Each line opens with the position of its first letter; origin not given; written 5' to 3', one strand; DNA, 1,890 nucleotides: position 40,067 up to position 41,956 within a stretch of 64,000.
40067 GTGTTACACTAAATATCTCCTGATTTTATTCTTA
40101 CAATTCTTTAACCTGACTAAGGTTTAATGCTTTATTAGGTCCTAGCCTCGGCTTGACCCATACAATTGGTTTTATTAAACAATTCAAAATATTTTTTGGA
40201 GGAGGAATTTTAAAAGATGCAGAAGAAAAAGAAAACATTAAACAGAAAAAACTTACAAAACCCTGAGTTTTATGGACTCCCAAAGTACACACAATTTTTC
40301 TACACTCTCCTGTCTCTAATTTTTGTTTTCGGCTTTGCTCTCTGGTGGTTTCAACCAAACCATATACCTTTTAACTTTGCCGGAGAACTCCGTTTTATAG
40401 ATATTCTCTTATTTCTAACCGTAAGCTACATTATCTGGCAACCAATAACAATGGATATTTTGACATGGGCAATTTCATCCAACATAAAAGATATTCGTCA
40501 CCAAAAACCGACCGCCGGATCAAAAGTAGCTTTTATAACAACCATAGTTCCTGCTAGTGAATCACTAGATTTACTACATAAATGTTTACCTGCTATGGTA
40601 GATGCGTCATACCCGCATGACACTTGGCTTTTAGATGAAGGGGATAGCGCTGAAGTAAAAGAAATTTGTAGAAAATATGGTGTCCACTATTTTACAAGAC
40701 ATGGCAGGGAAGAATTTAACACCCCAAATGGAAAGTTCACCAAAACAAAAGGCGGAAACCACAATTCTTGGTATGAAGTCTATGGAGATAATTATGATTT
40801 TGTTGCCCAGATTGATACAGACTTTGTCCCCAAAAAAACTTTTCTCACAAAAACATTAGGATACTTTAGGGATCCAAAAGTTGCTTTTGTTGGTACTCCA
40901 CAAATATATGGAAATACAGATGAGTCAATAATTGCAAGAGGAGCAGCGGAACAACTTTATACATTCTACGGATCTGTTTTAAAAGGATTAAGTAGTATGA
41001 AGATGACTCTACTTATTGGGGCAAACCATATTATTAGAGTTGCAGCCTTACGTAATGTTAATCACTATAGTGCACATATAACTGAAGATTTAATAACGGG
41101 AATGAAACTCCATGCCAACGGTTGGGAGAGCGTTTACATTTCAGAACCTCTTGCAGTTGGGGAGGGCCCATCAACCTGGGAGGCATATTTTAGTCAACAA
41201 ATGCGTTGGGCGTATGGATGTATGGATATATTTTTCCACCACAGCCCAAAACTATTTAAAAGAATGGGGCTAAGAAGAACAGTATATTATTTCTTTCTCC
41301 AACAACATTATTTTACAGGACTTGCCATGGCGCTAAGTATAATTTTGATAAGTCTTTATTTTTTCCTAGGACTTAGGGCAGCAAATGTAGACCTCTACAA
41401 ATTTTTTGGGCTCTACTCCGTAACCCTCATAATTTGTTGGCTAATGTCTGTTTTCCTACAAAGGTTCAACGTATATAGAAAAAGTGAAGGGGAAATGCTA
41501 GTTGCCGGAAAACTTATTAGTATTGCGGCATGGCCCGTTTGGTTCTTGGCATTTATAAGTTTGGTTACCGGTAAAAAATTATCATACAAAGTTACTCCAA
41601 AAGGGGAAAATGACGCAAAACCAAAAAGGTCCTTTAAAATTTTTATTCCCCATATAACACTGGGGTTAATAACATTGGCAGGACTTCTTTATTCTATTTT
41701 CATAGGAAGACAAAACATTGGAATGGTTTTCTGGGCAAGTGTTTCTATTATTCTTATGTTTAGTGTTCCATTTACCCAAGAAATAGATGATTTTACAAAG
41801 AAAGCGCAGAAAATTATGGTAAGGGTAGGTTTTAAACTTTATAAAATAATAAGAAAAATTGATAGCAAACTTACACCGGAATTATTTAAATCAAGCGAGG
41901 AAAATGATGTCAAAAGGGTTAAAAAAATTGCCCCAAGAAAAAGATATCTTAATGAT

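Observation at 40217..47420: Duplicated cellulose-synthase-like GT2 genes, one fused in a single polypeptide to a GH8 endoglucanase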

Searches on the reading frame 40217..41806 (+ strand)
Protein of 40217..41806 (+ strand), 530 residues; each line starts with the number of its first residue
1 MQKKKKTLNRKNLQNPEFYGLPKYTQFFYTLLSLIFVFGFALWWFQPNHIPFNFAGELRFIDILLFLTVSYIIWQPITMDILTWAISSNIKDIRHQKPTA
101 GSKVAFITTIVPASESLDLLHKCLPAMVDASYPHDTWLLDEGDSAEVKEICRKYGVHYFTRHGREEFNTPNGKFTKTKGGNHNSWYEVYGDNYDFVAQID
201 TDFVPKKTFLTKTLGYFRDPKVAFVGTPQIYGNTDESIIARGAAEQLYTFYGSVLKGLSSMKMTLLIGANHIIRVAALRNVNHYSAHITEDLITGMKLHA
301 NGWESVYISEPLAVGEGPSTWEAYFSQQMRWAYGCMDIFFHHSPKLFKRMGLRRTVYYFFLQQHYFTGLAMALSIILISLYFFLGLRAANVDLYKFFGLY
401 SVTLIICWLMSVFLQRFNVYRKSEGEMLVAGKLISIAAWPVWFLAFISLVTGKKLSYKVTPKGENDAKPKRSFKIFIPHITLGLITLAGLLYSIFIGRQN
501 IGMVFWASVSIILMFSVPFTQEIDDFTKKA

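Call 73: find_homologous_proteins(query=window:40217-41806:+, max_evalue=1e-20)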
Query window:40217-41806:+ (530 aa): 593 proteins with E <= 1e-20 among 8000 candidates; the best 120 are listed.
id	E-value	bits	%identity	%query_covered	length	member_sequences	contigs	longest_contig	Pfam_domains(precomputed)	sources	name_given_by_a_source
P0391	5.5e-237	806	69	94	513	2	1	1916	PF13632.13,PF13506.14,PF13641.13,PF03552.21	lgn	-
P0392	1.6e-220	751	62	95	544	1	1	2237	PF13632.13,PF13506.14,PF13641.13,PF03552.21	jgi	jgi:cellulose synthase (UDP-forming)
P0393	4.9e-215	733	63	94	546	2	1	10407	PF13632.13,PF13506.14,PF13641.13,PF03552.21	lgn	-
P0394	3.3e-211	721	61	95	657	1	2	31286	PF13632.13,PF13506.14,PF13641.13,PF03552.21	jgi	jgi:cellulose synthase/poly-beta-1,6-N-acetylglucosamine synthase-like glycosyltransferase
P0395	1.4e-210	718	62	95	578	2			PF13632.13,PF13641.13,PF03552.21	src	-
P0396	1.4e-210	718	61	94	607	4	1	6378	PF13632.13,PF13506.14,PF13641.13,PF03552.21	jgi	jgi:cellulose synthase (UDP-forming)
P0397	8.5e-202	689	59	93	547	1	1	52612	PF13632.13,PF13506.14,PF13641.13,PF03552.21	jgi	jgi:cellulose synthase (UDP-forming)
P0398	5.0e-200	684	56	95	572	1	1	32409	PF13632.13,PF13641.13,PF03552.21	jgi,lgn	jgi:cellulose synthase (UDP-forming)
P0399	1.6e-198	679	58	94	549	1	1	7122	PF13632.13,PF13506.14,PF13641.13,PF03552.21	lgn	-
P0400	9.9e-196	669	58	91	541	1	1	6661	PF13632.13,PF13641.13,PF03552.21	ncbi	-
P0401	1.7e-195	669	58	94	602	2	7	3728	PF13632.13,PF13506.14,PF13641.13,PF03552.21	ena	-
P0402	3.9e-195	667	69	74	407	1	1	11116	PF13632.13,PF13506.14,PF13641.13,PF03552.21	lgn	-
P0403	1.5e-194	666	56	94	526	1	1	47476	PF13632.13,PF13506.14,PF13641.13,PF03552.21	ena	-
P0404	1.8e-194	665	57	92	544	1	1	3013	PF13632.13,PF13506.14,PF13641.13,PF03552.21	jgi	jgi:cellulose synthase (UDP-forming)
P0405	1.9e-194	665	57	91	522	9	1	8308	PF13632.13,PF13506.14,PF13641.13,PF03552.21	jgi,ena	-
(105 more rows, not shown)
